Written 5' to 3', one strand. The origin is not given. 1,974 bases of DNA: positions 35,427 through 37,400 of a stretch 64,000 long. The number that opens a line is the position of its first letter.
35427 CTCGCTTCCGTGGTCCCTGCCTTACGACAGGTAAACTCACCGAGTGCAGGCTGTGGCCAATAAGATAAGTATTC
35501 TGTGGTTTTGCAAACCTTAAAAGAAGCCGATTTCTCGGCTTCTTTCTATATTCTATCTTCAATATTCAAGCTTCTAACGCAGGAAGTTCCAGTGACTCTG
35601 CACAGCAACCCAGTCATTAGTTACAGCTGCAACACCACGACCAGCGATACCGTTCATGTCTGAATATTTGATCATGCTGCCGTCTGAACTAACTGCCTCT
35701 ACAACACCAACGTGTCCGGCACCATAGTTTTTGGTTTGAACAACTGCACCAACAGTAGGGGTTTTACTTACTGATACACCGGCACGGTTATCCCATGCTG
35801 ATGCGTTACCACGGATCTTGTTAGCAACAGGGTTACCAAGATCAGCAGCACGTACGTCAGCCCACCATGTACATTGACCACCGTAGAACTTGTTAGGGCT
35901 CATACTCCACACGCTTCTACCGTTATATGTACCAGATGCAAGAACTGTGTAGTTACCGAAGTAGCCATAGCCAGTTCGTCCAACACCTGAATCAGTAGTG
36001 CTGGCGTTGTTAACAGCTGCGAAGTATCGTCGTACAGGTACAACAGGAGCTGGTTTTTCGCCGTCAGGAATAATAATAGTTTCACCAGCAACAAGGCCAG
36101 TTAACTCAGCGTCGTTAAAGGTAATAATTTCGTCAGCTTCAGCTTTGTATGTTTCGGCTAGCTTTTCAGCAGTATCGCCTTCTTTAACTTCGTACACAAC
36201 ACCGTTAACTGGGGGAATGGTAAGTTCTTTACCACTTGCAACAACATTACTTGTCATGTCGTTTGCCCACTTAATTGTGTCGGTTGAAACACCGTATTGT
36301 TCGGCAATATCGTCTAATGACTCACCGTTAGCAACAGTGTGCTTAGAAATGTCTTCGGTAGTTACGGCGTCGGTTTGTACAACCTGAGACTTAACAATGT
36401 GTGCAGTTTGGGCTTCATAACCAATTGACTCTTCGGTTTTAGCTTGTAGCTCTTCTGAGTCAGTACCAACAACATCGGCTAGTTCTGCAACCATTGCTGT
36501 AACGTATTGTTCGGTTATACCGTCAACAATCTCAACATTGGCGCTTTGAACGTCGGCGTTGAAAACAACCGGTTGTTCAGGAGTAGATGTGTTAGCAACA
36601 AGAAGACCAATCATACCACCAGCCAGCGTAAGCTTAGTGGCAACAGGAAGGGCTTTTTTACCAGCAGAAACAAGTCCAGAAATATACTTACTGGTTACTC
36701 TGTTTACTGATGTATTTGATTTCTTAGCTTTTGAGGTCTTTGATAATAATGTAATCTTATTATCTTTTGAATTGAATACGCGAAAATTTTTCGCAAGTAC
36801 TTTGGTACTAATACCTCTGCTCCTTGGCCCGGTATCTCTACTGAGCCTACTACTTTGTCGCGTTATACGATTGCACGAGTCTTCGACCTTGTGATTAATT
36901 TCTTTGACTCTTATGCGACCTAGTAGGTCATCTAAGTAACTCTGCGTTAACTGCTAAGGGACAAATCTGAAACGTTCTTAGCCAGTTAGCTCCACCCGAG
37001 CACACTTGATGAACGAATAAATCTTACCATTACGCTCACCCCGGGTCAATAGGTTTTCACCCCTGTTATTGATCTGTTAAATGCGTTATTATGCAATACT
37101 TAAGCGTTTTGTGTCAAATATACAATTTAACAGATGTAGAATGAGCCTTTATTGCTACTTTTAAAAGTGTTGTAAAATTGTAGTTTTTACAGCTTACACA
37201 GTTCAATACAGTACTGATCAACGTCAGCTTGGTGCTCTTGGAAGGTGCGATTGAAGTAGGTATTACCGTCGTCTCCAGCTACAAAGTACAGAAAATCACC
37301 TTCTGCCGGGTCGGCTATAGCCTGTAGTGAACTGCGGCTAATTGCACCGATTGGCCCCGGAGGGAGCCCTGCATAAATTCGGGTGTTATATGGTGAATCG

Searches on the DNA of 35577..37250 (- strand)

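Call 3: search_rna_families(source=window, start=36650, end=37250, threshold=evalue, max_evalue=10, show_alignments=5)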
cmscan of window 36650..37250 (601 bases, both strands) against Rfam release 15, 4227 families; matches with E-value up to 10: 4.
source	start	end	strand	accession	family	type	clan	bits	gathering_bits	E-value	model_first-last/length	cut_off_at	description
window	36820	36928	-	RF03005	lysM-TM7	Cis-reg;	-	29.6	61.5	0.002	1-138/138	no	lysM-TM7 RNA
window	36998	37035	-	RF01158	SNORD108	Gene; snRNA; snoRNA; CD-box;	-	18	46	1.2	1-71/71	no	Small nucleolar RNA SNORD108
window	37117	37220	+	RF02908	rli30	Gene; antisense;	-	17.8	41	1.2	1-116/116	no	Listeria sRNA rli30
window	37030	37055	-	RF01081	SBWMV1_UPD-PKe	Cis-reg;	-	17.2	38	2.4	1-26/26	no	Pseudoknot of upstream pseudoknot domain (UPD) of the 3'UTR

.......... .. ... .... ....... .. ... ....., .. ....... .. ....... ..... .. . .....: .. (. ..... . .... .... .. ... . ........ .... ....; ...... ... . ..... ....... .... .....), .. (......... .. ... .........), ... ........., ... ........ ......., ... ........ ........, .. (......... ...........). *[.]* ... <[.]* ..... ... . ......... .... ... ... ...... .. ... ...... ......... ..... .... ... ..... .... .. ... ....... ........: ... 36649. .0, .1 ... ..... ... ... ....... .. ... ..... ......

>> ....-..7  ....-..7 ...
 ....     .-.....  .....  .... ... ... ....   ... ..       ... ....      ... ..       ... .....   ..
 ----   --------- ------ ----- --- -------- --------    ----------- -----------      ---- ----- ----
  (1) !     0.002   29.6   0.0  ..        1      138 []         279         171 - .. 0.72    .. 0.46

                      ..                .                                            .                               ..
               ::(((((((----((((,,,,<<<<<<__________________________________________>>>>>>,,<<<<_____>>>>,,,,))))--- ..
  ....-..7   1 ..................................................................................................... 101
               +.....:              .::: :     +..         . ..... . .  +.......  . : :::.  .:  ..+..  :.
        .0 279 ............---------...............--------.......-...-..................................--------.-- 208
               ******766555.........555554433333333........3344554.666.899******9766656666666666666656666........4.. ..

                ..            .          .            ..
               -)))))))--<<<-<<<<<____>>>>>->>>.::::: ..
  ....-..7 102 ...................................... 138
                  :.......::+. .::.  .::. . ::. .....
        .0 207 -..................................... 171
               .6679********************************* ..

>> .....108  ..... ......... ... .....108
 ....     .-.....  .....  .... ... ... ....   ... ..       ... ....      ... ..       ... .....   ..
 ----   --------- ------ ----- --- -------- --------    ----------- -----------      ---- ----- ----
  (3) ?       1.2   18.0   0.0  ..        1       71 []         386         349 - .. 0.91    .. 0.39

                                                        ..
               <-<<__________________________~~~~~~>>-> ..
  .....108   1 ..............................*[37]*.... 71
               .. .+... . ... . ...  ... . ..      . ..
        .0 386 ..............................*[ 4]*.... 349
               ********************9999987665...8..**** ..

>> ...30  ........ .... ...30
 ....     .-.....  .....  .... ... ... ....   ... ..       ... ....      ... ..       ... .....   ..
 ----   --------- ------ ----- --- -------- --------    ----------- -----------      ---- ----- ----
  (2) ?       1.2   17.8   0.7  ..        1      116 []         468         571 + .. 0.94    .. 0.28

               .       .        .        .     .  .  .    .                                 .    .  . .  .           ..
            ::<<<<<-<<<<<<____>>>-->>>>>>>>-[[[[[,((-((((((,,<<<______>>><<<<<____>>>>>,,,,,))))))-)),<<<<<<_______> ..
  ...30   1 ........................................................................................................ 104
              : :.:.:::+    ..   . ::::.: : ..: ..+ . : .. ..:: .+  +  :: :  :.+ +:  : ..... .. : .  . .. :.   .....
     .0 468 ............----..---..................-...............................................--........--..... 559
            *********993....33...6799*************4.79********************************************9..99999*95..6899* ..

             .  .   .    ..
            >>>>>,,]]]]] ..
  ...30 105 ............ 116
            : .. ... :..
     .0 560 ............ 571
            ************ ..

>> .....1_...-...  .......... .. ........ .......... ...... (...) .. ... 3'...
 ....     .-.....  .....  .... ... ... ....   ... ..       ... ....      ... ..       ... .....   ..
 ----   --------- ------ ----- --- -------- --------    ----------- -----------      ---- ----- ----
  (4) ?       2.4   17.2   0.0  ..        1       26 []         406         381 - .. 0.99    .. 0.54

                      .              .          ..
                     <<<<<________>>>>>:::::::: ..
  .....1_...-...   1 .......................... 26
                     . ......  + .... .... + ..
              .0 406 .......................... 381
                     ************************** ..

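Call 11: search_rna_families(sources=[L001, L002, L003, L004, L005, L006, L007, L008, L009, L010, L011, L012, L013, L014, L015, L016, L017, L018, L020, L021], threshold=gathering, show_alignments=3)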
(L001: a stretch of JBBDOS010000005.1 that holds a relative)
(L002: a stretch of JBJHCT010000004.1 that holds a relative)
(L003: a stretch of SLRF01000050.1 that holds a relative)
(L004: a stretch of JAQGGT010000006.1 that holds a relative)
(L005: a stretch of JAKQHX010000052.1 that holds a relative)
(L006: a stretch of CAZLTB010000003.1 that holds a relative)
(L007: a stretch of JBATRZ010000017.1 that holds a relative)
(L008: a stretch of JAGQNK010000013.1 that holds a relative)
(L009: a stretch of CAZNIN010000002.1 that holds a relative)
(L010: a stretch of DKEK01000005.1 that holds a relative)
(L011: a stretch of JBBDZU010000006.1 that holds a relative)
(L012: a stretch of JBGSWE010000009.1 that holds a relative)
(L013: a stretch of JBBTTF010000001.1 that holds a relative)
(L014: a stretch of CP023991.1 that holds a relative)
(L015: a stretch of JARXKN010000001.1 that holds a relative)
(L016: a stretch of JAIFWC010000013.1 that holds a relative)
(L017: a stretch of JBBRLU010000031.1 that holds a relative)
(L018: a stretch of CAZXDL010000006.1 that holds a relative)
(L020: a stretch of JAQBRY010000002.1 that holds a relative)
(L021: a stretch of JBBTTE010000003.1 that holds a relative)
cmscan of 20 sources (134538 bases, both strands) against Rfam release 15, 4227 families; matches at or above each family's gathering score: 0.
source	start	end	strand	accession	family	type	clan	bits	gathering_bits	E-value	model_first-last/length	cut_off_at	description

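Call 29: search_rna_families(sources=[L005, L006, L009, L019, L040, L042, L058, L067, L001, L064], threshold=evalue, max_evalue=1, show_alignments=3)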
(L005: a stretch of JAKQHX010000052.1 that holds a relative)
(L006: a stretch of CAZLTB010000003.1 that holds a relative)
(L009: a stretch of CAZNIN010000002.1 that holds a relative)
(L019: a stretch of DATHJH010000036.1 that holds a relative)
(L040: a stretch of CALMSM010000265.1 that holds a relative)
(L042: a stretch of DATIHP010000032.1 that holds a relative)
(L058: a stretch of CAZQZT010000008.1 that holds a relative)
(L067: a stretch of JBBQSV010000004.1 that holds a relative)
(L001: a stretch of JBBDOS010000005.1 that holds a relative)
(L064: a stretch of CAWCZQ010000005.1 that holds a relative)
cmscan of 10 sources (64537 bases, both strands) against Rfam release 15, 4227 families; matches with E-value up to 1: 0.
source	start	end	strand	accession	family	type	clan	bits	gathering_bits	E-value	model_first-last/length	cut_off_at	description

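Call 46: search_with_rna_model(model_id=R1, sources=[L001, L002, L003, L004, L005, L006, L007, L008, L009, L010, L011, L012, L013, L014, L015, L016, L017, L018, L019, L020, L021, L022, L023, L024, L025, L026, L027, L028, L029, L030, L031, L032, L033, L034, L035, L036, L037, L038, L039, L040, L041, L042, L043, L044, L045, L046, L047, L048, L049, L050, L051, L052, L053, L054, L055, L056, L057, L058, L059, L060, L061, L062, L063, L064, L065, L066, L067, L068, L069, L070, L071, L072, L073, L074, L075, L076, L077, L078, L079, L080, L081, L082, L083, L084, L085, L086, L087, L088, L089, L090, L091, L092, L093, L094, L095, L096, L097, L098, L099, L100], max_evalue=1, make_alignment=true)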
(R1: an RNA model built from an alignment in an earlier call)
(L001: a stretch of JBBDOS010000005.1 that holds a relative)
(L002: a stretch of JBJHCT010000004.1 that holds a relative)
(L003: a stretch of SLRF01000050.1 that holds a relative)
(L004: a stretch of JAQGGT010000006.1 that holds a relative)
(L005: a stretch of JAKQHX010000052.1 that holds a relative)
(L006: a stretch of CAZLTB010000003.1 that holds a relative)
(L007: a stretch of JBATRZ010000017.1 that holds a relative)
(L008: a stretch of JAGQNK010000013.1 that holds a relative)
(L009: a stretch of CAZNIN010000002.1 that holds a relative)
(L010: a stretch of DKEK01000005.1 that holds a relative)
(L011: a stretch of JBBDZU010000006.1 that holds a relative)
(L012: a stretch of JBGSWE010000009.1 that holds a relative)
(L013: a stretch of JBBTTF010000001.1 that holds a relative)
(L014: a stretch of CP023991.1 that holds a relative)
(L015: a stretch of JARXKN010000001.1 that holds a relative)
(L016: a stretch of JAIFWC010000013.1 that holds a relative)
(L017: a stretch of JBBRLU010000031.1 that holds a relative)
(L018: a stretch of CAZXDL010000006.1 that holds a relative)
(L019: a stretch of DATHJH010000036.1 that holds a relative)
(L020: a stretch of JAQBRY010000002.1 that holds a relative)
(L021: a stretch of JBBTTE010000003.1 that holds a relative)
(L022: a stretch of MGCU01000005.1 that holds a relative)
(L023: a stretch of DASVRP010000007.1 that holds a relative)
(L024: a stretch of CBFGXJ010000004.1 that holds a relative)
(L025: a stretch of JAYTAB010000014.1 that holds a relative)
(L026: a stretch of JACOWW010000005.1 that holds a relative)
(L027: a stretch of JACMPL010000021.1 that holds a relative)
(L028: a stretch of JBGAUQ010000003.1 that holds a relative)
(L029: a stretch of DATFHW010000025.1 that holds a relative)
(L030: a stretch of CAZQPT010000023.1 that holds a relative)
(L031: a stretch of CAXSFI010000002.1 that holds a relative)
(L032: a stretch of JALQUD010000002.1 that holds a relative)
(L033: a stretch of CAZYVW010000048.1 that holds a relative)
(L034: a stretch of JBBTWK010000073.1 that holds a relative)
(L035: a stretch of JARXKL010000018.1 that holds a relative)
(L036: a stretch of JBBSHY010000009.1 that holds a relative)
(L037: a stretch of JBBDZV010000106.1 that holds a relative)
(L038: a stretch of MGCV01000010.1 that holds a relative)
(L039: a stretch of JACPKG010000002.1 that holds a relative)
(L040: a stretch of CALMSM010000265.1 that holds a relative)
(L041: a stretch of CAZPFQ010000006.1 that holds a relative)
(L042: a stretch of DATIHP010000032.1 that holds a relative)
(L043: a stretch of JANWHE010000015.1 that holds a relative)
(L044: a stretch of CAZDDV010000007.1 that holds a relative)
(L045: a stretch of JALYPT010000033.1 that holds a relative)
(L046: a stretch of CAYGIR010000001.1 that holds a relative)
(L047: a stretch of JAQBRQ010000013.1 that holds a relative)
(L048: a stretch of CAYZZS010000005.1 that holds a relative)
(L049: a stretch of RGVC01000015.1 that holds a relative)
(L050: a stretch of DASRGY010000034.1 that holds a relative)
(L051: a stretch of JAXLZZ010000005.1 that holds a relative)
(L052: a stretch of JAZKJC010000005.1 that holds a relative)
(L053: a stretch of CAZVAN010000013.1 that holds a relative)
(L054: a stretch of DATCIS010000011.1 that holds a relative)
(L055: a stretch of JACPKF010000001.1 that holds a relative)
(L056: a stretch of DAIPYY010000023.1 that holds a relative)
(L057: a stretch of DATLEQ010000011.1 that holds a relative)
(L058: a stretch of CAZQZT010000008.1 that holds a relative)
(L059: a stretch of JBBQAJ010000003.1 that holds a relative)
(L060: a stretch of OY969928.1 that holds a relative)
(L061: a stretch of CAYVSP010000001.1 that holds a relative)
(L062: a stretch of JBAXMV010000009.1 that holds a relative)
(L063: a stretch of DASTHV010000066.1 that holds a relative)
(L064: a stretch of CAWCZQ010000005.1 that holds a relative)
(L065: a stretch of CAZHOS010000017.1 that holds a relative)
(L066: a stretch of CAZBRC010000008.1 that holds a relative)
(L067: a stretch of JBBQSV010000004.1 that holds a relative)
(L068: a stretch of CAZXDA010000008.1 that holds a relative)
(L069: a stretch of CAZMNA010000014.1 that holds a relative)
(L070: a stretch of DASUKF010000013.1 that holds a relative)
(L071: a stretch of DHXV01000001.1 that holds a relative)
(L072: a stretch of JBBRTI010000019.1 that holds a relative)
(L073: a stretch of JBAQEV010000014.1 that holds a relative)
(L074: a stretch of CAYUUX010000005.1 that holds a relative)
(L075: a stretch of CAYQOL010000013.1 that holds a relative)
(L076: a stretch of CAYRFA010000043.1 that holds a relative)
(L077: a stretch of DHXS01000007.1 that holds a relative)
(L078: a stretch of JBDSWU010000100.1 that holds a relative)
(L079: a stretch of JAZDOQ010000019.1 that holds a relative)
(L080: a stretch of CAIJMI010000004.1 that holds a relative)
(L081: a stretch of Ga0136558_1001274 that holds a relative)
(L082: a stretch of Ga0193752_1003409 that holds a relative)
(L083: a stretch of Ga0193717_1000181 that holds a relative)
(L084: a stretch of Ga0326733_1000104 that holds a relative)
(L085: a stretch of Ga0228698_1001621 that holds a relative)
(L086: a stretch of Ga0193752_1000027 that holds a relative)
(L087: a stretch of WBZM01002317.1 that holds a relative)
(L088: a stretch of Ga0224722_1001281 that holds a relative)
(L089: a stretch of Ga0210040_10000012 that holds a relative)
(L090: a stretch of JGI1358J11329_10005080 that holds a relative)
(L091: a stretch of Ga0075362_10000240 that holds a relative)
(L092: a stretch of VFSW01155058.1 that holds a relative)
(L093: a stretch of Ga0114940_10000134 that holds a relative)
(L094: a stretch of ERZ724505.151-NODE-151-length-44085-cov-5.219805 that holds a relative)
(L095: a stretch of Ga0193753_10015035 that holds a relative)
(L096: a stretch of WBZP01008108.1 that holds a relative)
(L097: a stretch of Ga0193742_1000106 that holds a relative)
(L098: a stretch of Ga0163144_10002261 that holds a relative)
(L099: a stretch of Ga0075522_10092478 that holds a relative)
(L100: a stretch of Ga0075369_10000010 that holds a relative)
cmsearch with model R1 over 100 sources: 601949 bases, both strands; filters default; matches with E-value up to 1: 30.
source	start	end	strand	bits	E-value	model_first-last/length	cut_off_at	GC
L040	2486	2607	+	46.8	3e-10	1-161/161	no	0.41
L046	2924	3042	+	45.7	5.9e-10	1-161/161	no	0.42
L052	2515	2637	+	45.4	7.5e-10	1-161/161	no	0.34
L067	2600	2721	+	43.1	3e-09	1-161/161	no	0.42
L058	1767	1881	+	41.5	8.1e-09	1-161/161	no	0.37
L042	1009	1125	+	40.1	2e-08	1-161/161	no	0.38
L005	2912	3036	+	40.1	2e-08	1-161/161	no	0.45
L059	2639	2754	+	38.8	4.3e-08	1-161/161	no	0.3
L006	2751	2883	+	37.2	1.2e-07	1-161/161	no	0.39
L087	1706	1826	+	33.6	1.1e-06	1-161/161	no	0.38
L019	2518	2634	+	33.2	1.4e-06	1-161/161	no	0.49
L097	1518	1634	+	33.2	1.4e-06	1-161/161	no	0.49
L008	2898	3018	+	33.2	1.4e-06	1-161/161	no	0.39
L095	1711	1829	+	32.1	2.9e-06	1-161/161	no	0.44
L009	2704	2826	+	29.8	1.2e-05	1-161/161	no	0.37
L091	1867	1982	+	24.1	0.0004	1-161/161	no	0.33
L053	2667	2775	+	22.8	0.00095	1-161/161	no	0.4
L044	2492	2613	+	22.7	0.00097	1-161/161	no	0.43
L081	1836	1955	+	21.8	0.0018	1-161/161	no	0.48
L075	2590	2736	+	21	0.0028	1-161/161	no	0.37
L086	1460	1628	+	18.3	0.015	1-161/161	no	0.43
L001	2622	2763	+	18.1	0.018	1-161/161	no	0.3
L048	2638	2733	+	16.8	0.038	1-161/161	no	0.44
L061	633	785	+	16.3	0.053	1-161/161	no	0.41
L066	2756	2834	+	15.6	0.08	1-161/161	no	0.32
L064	2792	2892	+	14.1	0.21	1-161/161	no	0.45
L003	4082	4255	+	13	0.41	1-161/161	no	0.36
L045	2512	2616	+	12.5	0.54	1-161/161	no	0.41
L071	2643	2790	+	12.2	0.66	1-161/161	no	0.45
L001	2972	3099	+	11.7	0.93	1-161/161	no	0.44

Alignment A3: 30 matches aligned to the model, 323 columns, each read 5' to 3' on its own strand. Consensus structure (alignment columns), stored with it:
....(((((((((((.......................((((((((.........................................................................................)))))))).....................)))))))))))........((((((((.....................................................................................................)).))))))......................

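Call 47: search_with_rna_model(model_id=R1, sources=[L040, L046, L052, L067, L058, L042, L005, L059, L006, L087, L019, L008, L095, L009, L091, L053, L044, L081, L075, L101, L102, L103, L104, L105, L106, L107, L108, L109, L110, L111, L112, L113, L114, L115, L116, L117, L118, L119, L120, L121, L122, L123, L124, L125, L126, L127, L128, L129, L130, L131, L132, L133, L134, L135, L136, L137, L138, L139, L140, L141, L142, L143, L144, L145, L146, L147, L148, L149, L150, L151, L152, L153, L154, L155, L156, L157, L158, L159, L160], max_evalue=0.005, make_alignment=true)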
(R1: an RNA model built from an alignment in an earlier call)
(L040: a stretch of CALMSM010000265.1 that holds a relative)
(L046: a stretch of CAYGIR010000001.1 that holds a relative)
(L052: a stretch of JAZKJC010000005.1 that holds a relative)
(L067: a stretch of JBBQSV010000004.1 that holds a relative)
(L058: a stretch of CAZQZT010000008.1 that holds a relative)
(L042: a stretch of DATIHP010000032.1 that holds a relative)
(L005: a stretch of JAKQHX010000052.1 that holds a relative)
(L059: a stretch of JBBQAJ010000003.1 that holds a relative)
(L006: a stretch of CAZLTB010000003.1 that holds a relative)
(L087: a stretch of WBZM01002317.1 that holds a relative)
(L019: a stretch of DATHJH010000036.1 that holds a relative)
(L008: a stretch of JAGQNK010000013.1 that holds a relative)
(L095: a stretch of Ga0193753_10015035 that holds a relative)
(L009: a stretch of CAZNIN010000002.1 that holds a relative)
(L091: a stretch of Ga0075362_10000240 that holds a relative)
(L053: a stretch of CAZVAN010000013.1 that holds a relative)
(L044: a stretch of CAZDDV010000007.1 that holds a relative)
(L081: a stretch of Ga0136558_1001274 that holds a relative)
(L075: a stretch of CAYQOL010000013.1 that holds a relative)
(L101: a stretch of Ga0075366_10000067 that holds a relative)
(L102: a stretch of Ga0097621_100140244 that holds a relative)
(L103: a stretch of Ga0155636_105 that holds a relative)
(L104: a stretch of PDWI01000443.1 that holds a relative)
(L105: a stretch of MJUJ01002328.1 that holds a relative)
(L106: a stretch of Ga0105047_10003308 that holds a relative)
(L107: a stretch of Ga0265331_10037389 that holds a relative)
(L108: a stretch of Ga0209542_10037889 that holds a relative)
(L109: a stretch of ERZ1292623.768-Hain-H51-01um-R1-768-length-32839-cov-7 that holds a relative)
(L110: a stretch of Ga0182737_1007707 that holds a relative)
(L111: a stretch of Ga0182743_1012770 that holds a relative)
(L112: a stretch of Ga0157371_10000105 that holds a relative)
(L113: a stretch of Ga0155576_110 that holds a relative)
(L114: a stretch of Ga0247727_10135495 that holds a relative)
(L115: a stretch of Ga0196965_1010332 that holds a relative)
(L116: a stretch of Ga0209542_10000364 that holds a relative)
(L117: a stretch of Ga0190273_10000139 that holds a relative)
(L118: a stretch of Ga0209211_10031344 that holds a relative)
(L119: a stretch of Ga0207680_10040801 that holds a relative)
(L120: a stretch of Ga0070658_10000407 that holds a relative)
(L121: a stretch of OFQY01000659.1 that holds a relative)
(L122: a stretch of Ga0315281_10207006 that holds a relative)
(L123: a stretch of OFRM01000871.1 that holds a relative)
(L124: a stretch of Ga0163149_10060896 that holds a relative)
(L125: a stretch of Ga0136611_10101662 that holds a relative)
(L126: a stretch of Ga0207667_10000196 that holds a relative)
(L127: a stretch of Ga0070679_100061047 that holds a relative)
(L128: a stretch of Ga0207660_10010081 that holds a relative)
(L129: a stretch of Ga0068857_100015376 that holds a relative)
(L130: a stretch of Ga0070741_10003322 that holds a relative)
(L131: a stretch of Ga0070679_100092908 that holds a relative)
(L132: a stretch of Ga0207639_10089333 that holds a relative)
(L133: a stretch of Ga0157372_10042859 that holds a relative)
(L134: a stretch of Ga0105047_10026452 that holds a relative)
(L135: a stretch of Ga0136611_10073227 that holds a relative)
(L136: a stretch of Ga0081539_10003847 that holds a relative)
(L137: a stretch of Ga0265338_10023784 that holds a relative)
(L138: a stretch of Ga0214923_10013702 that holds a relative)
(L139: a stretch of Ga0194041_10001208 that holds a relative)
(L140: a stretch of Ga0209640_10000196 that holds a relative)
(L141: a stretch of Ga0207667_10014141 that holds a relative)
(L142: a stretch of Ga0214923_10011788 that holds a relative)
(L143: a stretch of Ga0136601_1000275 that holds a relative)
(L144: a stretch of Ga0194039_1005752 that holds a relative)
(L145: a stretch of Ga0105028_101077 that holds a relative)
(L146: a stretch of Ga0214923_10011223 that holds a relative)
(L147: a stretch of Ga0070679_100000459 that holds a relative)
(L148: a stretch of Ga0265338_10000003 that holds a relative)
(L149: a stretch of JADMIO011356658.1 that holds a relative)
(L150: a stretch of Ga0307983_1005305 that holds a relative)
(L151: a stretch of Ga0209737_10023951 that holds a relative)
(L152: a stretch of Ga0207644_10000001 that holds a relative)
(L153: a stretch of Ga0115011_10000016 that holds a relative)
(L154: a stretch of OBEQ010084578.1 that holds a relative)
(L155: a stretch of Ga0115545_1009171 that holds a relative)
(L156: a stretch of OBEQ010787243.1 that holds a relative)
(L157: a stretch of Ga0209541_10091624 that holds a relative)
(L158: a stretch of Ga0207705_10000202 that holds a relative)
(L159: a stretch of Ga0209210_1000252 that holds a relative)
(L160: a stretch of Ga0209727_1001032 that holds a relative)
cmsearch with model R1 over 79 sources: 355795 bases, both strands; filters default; matches with E-value up to 0.005: 26.
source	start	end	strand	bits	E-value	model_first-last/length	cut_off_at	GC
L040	2486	2607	+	46.8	1.8e-10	1-161/161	no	0.41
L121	1486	1607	+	46.8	1.8e-10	1-161/161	no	0.41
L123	1486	1607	+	46.8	1.8e-10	1-161/161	no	0.41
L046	2924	3042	+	45.7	3.5e-10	1-161/161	no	0.42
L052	2515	2637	+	45.4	4.4e-10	1-161/161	no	0.34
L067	2600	2721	+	43.1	1.8e-09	1-161/161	no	0.42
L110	1854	1973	+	42.6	2.5e-09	1-161/161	no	0.47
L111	618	737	+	42.6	2.5e-09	1-161/161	no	0.47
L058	1767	1881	+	41.5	4.8e-09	1-161/161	no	0.37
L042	1009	1125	+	40.1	1.2e-08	1-161/161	no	0.38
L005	2912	3036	+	40.1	1.2e-08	1-161/161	no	0.45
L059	2639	2754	+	38.8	2.5e-08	1-161/161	no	0.3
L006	2751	2883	+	37.2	7.2e-08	1-161/161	no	0.39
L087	1706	1826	+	33.6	6.4e-07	1-161/161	no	0.38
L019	2518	2634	+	33.2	8.3e-07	1-161/161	no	0.49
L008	2898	3018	+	33.2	8.5e-07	1-161/161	no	0.39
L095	1711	1829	+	32.1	1.7e-06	1-161/161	no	0.44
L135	1025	1139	+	29.9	6.5e-06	1-161/161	no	0.42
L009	2704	2826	+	29.8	6.9e-06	1-161/161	no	0.37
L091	1867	1982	+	24.1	0.00024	1-161/161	no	0.33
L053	2667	2775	+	22.8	0.00056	1-161/161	no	0.4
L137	1667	1775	+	22.8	0.00056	1-161/161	no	0.4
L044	2492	2613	+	22.7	0.00057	1-161/161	no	0.43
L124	1414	1535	+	22.7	0.00057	1-161/161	no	0.43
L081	1836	1955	+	21.8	0.001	1-161/161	no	0.48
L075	2590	2736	+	21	0.0016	1-161/161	no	0.37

Alignment A4: 26 matches aligned to the model, 195 columns, each read 5' to 3' on its own strand. Consensus structure (alignment columns), stored with it:
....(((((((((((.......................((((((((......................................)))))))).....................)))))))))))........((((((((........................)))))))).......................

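Call 48: build_rna_model(alignment_id=A4)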
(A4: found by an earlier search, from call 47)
Model R2 built from alignment A4 (26 sequences, 195 columns); structure: stored with the alignment.
model positions 113; base pairs 11; branch points 0; effective number of sequences 13.78; information 0.59 bits per position. Calibrated on 0.2 Mb of random sequence (short: E-values are rough).
structure used (alignment columns):
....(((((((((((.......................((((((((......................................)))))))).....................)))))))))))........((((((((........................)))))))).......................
